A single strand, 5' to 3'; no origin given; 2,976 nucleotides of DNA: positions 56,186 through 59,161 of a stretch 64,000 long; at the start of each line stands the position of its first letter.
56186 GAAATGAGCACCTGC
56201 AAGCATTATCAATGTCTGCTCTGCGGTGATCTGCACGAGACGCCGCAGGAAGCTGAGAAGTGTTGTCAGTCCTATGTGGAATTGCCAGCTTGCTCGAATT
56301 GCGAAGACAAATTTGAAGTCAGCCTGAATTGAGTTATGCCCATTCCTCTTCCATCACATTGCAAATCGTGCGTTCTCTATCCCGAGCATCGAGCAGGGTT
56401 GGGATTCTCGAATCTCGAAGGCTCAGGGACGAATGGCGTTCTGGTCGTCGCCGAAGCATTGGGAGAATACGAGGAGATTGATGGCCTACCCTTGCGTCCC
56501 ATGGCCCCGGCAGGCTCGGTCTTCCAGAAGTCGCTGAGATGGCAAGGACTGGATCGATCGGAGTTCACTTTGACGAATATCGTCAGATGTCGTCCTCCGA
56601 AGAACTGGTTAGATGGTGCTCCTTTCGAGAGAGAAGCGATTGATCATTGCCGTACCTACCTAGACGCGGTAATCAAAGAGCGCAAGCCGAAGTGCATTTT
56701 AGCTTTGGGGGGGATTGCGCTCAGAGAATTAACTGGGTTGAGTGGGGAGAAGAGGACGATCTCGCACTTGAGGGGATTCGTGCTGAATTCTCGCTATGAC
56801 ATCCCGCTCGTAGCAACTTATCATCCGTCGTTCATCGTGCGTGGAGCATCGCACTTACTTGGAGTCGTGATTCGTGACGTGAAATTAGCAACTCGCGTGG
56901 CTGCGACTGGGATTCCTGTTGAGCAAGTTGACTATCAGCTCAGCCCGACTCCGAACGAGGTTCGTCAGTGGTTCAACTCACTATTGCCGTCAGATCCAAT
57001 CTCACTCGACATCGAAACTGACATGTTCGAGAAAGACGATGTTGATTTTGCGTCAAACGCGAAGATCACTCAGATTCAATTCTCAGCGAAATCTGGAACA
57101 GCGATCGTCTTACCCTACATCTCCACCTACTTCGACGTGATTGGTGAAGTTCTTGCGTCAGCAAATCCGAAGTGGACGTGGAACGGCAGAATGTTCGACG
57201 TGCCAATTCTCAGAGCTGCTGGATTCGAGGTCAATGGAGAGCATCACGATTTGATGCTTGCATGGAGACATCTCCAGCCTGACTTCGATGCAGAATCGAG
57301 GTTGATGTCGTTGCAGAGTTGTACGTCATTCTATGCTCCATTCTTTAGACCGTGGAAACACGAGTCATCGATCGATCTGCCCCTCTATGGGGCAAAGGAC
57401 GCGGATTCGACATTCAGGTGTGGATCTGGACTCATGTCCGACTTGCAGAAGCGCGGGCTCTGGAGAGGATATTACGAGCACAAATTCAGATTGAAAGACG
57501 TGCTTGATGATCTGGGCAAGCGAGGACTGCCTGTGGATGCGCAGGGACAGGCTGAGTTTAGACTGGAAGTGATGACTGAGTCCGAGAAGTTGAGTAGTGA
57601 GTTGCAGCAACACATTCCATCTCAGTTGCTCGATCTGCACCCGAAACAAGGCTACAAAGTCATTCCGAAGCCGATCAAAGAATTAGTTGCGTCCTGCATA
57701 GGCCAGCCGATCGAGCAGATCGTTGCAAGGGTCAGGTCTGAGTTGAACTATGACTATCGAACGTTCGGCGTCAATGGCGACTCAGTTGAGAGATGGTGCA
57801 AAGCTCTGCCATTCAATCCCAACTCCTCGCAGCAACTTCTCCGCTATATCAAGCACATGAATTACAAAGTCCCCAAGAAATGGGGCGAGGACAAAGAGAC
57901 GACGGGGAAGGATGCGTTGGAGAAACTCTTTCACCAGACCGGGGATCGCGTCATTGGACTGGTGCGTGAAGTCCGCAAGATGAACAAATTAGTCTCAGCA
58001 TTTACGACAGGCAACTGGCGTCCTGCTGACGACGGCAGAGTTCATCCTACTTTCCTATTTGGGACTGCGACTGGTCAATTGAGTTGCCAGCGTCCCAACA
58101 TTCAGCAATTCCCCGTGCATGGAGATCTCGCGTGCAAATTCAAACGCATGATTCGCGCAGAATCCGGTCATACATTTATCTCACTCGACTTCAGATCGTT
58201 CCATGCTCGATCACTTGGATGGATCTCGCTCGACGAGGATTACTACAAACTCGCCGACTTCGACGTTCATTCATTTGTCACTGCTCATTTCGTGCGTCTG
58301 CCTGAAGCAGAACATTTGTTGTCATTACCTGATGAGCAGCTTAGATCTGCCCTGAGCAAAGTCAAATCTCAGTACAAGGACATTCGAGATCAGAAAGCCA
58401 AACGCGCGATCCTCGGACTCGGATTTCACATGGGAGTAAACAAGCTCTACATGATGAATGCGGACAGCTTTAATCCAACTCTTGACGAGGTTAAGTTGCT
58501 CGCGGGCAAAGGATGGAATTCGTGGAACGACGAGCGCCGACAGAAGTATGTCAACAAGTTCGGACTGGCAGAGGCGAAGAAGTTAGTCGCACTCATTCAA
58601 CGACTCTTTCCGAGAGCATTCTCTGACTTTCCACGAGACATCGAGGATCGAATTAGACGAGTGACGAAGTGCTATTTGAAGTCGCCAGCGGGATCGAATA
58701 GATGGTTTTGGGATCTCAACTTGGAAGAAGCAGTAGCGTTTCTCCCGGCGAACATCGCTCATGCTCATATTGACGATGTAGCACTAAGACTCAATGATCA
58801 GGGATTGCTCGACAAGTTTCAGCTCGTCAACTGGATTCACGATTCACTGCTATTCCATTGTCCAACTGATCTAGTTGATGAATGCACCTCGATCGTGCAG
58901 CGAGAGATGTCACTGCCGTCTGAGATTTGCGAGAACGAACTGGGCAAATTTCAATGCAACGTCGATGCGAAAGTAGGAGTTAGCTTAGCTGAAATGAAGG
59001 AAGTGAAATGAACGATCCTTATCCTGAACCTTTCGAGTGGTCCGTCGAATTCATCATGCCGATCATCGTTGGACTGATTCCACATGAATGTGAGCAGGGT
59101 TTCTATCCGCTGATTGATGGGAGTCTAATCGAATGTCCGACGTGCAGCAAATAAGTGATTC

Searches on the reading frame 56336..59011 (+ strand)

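Call 69: search_protein_families(library=pfam, proteins=[window:56336-59011:+], max_evalue=0.001)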
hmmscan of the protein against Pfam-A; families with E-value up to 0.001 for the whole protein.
window:56336-59011:+ (891 aa): 3 families
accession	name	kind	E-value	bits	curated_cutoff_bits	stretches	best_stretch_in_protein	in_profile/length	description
PF00476.26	DNA_pol_A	-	2.5e-26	92.9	34.3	1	492-658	29-200/381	DNA polymerase family A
PF03167.25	UDG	-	2.2e-13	50.9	24.3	1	34-171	9-125/141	Uracil DNA glycosylase superfamily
PF01612.26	DNA_pol_A_exo1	-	0.00023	21.4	23.6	1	205-316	6-115/173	3'-5' exonuclease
